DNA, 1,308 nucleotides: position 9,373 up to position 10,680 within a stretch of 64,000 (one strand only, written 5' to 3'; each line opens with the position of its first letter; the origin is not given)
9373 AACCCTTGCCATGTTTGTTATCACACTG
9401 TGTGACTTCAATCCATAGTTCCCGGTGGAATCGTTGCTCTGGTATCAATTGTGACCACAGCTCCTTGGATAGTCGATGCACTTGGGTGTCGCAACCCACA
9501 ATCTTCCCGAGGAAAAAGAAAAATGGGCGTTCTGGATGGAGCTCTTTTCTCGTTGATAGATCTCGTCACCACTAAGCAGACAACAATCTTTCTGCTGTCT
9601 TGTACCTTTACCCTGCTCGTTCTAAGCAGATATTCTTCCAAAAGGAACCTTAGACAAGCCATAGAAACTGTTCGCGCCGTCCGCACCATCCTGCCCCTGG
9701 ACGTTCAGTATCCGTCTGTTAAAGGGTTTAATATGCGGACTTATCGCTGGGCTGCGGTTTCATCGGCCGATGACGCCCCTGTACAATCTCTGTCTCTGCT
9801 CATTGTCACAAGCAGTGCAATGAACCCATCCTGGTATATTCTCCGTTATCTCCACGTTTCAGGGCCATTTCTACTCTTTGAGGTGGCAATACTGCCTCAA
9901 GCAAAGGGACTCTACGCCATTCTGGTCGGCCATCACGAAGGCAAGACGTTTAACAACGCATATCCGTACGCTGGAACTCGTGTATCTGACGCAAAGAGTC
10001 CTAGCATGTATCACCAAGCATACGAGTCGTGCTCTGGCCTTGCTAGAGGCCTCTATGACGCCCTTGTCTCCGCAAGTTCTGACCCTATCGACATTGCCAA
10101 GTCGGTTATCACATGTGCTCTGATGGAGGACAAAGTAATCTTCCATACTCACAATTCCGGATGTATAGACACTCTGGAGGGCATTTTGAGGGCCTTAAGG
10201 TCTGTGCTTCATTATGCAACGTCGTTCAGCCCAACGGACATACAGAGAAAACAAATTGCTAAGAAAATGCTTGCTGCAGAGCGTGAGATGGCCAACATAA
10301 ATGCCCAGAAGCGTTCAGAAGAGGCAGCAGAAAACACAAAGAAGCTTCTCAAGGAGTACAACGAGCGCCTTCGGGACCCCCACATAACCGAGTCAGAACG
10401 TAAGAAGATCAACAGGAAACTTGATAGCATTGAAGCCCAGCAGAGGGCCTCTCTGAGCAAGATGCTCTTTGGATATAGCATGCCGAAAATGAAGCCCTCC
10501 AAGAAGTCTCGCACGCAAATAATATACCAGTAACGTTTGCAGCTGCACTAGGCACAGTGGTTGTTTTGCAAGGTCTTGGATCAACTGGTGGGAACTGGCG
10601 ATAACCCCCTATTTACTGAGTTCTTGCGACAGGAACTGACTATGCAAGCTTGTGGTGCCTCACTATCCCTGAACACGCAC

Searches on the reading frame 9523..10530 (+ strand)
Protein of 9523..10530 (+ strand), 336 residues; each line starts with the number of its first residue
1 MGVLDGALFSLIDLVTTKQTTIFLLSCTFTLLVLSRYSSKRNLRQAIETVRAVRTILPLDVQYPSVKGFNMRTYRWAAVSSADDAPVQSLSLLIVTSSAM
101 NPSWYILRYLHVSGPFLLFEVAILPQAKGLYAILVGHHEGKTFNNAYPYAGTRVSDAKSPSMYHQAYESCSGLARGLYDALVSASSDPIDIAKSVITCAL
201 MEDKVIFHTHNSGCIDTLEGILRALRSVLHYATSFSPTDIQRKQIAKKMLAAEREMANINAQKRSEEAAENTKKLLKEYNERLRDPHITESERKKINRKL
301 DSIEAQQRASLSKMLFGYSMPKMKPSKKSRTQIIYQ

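Call 22: find_homologous_proteins(query=window:9523-10530:+)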
Query window:9523-10530:+ (336 aa): 5 proteins with E <= 0.001 among 3805 candidates.
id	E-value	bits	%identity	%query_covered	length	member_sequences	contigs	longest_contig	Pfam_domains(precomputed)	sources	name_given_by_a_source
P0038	1.2e-213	726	99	100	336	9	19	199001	-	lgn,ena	-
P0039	2.3e-200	682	90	100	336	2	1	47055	-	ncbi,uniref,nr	ncbi:Hypothetical protein GLP15_3156 [Giardia lamblia P15]|uniref:Uncharacterized protein n=1 Tax=Gi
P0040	9.3e-178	608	81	100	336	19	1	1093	-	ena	-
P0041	1.1e-176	604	81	100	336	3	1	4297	-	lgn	-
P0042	3.5e-171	586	79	100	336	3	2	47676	-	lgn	-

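Call 23: find_encoding_contigs(protein=P0039, flank=6000, max_places=3)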
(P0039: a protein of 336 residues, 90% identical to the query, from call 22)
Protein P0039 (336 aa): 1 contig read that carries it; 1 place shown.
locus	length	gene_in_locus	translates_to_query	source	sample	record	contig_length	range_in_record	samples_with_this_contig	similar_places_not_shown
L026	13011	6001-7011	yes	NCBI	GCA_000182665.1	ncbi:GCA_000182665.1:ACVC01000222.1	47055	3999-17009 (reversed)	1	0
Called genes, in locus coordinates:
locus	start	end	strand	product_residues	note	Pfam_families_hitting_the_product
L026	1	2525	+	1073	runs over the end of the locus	PF16796:Microtub_bd, PF00225:Kinesin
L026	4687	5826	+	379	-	PF01702:TGT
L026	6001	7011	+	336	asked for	-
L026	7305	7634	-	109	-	-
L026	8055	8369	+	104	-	-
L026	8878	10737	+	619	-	PF13637:Ank_4 (faint), PF13857:Ank_5 (faint), PF00023:Ank (faint), PF13606:Ank_3 (faint), PF12796:Ank_2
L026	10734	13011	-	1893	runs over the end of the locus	-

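Call 56: list_cluster_members(proteins=[P0039, P0041, P0042, P0040])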
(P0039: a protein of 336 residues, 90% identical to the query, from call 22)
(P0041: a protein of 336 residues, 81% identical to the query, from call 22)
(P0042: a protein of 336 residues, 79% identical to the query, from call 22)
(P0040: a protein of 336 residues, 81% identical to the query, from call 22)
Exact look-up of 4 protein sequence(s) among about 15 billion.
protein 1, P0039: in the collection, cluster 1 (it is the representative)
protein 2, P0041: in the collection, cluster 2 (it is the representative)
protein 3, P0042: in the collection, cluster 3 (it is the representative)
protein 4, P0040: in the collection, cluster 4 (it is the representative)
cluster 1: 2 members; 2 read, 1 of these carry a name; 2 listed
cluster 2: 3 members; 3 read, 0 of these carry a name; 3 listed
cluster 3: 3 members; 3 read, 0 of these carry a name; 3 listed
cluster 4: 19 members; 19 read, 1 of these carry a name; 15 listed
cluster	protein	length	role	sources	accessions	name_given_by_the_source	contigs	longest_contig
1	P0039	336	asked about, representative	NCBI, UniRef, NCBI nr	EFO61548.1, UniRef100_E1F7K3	Hypothetical protein GLP15_3156 [Giardia lamblia P15] | Uncharacterized protein n=1 Tax=Giardia intestinalis (strain P15) TaxID=658858 ...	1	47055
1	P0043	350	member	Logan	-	-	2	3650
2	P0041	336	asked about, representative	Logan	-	-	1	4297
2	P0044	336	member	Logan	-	-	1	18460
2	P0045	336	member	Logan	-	-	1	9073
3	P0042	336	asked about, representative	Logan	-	-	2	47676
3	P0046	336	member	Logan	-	-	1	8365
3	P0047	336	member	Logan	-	-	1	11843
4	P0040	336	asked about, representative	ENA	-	-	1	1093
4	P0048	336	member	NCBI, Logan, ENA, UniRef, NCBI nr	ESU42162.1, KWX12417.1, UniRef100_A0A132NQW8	hypothetical protein QR46_3626 [Giardia duodenalis assemblage B] | Uncharacterized protein n=2 Tax=Giardia intestinalis TaxID=5741 RepID=A0A132NQW8_GIAIN | Hypothetical protein GSB_152111 [Giardia intestinalis]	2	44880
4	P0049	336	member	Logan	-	-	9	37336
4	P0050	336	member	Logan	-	-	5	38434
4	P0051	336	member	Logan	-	-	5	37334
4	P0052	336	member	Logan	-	-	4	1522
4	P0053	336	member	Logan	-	-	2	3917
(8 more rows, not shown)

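Call 57: find_encoding_contigs(protein=P0043, flank=4000, max_places=4)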
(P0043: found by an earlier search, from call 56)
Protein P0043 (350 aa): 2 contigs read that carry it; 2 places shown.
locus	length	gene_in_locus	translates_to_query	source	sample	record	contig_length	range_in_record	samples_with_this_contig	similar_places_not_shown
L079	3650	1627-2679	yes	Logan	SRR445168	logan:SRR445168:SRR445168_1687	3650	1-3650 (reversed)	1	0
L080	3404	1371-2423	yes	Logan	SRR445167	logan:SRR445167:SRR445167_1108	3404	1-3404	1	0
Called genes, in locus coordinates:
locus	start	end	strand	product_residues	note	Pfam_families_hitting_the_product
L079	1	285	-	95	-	?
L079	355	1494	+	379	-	PF01702:TGT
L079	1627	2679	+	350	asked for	-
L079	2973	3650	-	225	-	?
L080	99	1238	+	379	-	PF01702:TGT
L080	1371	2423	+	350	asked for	-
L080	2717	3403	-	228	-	?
